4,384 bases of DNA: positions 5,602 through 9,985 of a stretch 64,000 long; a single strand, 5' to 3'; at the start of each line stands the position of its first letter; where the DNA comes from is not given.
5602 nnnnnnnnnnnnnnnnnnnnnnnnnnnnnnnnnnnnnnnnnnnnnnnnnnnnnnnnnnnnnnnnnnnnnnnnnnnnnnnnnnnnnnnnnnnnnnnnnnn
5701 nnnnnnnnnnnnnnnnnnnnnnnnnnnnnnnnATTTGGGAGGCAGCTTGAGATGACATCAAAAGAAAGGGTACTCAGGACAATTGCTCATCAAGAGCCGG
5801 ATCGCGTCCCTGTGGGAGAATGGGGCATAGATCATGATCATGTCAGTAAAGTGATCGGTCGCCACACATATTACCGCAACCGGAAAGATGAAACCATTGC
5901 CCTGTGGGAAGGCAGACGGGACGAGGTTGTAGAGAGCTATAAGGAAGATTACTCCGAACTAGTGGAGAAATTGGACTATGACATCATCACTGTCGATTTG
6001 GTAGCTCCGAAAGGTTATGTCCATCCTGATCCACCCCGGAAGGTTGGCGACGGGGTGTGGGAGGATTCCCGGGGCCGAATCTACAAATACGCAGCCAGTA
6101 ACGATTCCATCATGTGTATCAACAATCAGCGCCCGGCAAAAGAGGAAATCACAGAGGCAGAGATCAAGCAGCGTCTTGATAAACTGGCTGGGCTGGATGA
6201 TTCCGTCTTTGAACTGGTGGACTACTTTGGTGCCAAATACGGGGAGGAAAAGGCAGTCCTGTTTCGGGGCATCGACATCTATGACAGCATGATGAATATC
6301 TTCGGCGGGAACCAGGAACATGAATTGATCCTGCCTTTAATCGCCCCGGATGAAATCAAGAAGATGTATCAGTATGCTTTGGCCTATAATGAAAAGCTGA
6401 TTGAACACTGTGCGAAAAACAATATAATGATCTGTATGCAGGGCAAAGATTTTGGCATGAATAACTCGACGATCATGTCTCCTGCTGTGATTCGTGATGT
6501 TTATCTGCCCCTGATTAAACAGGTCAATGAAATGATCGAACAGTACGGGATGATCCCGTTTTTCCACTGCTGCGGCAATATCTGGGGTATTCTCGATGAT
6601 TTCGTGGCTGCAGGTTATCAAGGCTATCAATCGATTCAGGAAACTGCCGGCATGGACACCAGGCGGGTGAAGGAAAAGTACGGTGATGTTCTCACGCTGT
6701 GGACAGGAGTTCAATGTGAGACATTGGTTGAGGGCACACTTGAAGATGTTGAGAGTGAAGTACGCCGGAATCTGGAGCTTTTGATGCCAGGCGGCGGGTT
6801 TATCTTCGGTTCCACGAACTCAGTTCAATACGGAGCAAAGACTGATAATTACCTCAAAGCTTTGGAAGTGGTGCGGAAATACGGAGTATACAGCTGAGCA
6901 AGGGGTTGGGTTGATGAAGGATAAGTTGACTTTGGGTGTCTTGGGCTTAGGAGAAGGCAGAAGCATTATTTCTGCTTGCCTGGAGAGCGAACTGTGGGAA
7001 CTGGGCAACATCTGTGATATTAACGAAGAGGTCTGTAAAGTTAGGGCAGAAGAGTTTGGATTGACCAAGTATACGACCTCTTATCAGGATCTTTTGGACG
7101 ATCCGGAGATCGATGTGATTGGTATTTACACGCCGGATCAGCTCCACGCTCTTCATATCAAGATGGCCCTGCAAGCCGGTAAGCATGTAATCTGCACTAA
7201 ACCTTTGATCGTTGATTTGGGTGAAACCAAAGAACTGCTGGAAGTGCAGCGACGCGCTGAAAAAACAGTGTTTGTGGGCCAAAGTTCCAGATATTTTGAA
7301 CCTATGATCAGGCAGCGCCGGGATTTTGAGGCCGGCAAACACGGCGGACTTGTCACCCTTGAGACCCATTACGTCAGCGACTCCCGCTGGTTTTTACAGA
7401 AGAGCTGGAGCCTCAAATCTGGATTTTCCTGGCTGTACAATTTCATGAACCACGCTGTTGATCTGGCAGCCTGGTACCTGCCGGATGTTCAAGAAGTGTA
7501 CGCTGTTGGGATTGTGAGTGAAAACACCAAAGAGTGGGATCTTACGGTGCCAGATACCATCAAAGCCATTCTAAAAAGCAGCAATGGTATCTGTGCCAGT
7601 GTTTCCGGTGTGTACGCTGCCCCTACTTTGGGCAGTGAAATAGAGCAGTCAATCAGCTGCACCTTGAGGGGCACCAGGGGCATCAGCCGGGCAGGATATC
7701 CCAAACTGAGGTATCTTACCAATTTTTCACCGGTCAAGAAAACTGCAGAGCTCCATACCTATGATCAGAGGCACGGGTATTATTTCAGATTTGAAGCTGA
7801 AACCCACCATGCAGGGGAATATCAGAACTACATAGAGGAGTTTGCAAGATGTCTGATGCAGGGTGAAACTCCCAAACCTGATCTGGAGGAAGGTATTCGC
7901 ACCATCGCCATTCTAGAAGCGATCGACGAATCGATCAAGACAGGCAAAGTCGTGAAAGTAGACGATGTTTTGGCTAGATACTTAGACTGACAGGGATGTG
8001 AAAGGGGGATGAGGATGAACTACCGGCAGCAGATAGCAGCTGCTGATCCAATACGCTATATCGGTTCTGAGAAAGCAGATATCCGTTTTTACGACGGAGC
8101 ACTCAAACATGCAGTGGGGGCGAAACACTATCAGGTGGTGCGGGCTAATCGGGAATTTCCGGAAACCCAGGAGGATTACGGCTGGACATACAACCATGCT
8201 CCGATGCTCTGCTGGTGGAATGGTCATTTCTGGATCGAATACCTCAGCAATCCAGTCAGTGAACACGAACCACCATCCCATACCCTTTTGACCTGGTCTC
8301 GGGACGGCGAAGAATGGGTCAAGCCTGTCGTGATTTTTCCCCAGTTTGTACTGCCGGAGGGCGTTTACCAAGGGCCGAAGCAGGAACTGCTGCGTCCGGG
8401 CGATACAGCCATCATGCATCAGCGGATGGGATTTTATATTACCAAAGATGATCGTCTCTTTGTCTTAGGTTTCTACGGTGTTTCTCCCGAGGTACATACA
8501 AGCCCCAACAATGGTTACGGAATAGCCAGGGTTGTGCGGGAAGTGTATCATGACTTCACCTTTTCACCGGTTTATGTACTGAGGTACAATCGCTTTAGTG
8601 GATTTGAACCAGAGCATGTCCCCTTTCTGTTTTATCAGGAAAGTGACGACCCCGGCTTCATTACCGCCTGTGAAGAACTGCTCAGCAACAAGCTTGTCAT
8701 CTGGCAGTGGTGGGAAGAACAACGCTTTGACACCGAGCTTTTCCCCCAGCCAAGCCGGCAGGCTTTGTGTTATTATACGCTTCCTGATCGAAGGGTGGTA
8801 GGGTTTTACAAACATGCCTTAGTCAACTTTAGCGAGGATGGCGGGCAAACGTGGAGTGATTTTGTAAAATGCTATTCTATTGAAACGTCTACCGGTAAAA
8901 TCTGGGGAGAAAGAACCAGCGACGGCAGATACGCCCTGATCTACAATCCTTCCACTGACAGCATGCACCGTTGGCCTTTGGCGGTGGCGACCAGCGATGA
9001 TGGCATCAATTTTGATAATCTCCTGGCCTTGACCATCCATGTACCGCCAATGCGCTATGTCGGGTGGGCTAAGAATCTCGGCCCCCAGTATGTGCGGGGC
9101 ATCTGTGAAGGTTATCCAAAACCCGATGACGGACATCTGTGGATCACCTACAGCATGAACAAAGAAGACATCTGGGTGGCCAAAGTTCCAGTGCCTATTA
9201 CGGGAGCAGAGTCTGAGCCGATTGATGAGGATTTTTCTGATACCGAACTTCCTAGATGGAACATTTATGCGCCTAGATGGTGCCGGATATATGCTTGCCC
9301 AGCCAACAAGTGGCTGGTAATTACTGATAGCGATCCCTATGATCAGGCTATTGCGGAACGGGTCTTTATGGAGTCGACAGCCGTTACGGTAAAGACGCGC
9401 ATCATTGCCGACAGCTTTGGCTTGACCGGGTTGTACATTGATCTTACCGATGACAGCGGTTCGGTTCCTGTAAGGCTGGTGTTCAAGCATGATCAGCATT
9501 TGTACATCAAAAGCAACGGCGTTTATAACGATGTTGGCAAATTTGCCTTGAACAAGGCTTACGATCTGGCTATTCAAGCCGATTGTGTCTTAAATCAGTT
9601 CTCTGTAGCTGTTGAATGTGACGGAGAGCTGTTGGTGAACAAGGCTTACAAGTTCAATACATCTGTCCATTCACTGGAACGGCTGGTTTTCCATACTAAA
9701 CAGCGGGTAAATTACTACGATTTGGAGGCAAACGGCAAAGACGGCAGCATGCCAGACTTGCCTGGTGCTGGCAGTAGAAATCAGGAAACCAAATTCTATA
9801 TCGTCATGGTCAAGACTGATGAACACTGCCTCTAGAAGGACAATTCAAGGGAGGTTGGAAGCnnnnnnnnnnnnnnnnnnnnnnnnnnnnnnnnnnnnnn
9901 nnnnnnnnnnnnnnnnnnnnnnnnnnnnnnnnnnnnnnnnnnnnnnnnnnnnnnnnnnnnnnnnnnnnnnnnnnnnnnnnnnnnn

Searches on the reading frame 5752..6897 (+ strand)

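Call 78: search_protein_families(library=pfam, proteins=[window:5752-6897:+], max_evalue=0.0001)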
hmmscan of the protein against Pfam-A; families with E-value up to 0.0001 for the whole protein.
window:5752-6897:+ (381 aa): 1 family
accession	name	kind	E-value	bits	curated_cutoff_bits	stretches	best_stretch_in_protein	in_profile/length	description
PF01208.23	URO-D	-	5.3e-11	42.6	23.9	1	232-377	205-346/346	Uroporphyrinogen decarboxylase (URO-D)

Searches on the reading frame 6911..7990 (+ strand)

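Call 78: search_protein_families(library=pfam, proteins=[window:6911-7990:+], max_evalue=0.0001)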
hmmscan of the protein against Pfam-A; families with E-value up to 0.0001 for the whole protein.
window:6911-7990:+ (359 aa): 4 families
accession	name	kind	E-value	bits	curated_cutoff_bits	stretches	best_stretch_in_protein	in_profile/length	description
PF01408.29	GFO_IDH_MocA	-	4.4e-21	76.2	24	1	9-123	4-119/120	Oxidoreductase family, NAD-binding Rossmann fold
PF02894.22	GFO_IDH_MocA_C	-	1.4e-14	54.9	22.9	1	165-350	31-218/218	Oxidoreductase family, C-terminal alpha/beta domain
PF22725.1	GFO_IDH_MocA_C3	-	1.4e-08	35.2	27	1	140-257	9-121/124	GFO/IDH/MocA C-terminal domain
PF03447.22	NAD_binding_3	-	2.7e-05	25.3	24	1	30-122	23-115/116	Homoserine dehydrogenase, NAD binding domain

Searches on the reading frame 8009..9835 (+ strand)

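Call 78: search_protein_families(library=pfam, proteins=[window:8009-9835:+], max_evalue=0.0001)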
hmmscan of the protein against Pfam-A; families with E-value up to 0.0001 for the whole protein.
window:8009-9835:+ (608 aa): 3 families
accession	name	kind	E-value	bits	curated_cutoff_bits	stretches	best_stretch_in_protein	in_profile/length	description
PF24067.1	Beta-prop_BT_1020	-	3.9e-90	302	27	1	13-246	1-231/236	BT_1020-like, N-terminal beta propeller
PF22585.3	Sialidase-like_CBM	-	9.5e-24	84.5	27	1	417-573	1-151/156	Sialidase-like, CBM domain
PF13088.12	BNR_2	-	2.8e-08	33.9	31.4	1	268-341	184-254/277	BNR repeat-like domain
